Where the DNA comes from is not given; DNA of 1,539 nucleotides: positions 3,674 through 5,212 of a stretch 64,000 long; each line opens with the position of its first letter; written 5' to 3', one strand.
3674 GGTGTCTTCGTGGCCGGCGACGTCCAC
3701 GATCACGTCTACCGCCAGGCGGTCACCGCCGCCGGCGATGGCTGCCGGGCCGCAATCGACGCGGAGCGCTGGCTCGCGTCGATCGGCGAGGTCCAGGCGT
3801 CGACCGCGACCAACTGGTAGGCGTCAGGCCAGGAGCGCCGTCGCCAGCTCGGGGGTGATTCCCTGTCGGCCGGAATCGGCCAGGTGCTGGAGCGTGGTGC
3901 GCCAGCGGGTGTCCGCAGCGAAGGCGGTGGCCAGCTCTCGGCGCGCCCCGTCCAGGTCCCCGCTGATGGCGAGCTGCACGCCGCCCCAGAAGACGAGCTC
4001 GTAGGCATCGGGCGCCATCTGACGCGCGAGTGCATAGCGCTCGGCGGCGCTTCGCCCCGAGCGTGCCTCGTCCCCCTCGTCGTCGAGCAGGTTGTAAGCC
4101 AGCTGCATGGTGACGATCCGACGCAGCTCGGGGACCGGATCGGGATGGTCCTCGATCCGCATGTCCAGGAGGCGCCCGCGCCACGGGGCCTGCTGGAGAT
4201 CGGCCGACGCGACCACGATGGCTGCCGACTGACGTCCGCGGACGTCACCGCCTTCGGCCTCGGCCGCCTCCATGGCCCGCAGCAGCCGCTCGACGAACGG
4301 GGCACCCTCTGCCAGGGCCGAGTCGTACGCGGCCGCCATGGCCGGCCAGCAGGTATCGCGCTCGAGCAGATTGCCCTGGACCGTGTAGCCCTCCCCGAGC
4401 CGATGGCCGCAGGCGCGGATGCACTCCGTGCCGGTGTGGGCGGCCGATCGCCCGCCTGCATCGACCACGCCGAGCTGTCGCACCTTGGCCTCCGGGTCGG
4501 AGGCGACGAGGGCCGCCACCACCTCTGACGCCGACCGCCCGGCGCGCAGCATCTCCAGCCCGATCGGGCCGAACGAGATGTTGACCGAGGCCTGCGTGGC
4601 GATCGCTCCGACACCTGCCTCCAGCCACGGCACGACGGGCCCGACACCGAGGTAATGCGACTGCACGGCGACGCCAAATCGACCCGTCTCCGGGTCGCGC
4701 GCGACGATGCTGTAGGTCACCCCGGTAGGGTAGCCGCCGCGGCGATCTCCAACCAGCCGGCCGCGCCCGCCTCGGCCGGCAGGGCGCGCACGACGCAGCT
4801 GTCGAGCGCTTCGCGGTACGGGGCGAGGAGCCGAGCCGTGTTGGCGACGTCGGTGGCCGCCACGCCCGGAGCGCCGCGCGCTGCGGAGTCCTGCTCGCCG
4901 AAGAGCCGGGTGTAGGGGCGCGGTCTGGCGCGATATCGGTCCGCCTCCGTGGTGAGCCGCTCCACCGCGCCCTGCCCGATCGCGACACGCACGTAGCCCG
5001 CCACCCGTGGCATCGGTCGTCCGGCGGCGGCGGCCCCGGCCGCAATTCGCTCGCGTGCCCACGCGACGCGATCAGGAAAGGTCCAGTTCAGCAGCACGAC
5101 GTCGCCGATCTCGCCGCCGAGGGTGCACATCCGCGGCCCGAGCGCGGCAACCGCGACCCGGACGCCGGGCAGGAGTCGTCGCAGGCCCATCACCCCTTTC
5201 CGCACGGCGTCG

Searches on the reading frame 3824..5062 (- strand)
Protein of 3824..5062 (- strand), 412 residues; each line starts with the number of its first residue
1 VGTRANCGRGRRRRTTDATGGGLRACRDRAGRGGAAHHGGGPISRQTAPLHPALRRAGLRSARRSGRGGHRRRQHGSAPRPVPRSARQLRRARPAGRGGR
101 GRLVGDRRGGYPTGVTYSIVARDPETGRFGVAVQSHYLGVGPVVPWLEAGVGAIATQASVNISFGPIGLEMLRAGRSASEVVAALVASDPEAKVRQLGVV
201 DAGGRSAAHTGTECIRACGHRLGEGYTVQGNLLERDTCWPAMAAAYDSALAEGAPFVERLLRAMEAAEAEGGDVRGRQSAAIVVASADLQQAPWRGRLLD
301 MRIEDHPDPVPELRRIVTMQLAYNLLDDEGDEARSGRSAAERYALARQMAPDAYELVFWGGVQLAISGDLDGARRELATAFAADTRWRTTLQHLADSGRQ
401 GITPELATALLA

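Call 71: search_protein_families(library=pfam, proteins=[window:3824-5062:-], max_evalue=0.00001)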
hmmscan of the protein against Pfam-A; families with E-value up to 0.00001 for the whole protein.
window:3824-5062:- (412 aa): 1 family
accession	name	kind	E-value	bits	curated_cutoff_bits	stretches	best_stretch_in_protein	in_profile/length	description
PF06267.17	DUF1028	-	3.5e-70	236.2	26.2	1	116-313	1-193/193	Family of unknown function (DUF1028)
